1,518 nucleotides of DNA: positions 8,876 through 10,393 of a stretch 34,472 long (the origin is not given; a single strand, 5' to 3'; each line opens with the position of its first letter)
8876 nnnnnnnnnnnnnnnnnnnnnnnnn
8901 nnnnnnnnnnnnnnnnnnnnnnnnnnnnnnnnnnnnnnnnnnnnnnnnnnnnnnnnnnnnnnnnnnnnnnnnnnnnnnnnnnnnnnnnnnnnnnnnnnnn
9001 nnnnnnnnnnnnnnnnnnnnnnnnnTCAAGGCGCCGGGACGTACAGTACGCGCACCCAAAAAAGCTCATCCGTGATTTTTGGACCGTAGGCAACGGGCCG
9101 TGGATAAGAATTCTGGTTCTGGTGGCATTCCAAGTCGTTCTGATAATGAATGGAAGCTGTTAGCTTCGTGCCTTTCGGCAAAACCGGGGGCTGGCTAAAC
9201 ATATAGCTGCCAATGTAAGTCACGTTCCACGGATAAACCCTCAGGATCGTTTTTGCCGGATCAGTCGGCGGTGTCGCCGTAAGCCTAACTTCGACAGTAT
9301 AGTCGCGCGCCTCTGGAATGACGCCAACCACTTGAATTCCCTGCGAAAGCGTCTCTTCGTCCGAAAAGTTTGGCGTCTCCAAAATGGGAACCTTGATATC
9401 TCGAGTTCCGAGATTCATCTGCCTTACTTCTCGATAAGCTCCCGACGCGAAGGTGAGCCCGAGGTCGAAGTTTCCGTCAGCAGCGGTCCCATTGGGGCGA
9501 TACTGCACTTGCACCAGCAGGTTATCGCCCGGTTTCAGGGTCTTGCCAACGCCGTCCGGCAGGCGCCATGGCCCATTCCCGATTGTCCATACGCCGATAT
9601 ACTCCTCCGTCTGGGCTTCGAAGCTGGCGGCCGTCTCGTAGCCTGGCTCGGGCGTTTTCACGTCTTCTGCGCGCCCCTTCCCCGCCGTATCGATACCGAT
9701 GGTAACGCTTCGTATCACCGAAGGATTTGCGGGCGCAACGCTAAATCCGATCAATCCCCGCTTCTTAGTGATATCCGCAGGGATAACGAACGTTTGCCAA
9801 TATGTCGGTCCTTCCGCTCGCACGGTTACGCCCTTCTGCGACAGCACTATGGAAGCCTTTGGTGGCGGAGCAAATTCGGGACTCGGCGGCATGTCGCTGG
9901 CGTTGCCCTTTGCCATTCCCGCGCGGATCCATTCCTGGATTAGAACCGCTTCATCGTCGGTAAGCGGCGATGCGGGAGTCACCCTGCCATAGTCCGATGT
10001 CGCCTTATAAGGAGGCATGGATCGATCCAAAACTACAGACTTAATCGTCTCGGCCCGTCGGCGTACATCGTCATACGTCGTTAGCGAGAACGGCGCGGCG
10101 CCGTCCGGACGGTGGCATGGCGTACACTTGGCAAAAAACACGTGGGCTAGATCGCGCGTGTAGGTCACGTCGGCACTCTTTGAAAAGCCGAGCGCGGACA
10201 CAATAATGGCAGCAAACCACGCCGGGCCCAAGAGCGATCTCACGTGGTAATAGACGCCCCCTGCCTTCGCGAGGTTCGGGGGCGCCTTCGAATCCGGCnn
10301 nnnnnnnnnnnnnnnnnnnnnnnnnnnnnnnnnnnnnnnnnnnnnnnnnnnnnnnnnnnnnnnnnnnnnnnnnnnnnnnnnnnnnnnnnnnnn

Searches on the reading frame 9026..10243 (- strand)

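Call 7: search_protein_families(library=pfam, proteins=[window:9026-10243:-], max_evalue=0.001)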
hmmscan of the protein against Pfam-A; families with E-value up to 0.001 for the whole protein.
window:9026-10243:- (405 aa): 0 families

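Call 29: search_protein_families(library=pfam, proteins=[window:9026-10243:-], max_evalue=0.1)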
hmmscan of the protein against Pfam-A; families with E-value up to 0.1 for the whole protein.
window:9026-10243:- (405 aa): 1 family
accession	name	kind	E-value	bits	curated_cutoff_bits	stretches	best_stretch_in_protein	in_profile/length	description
PF13442.11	Cytochrome_CBB3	-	0.0071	17.1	27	1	30-81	4-53/68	Cytochrome C oxidase, cbb3-type, subunit III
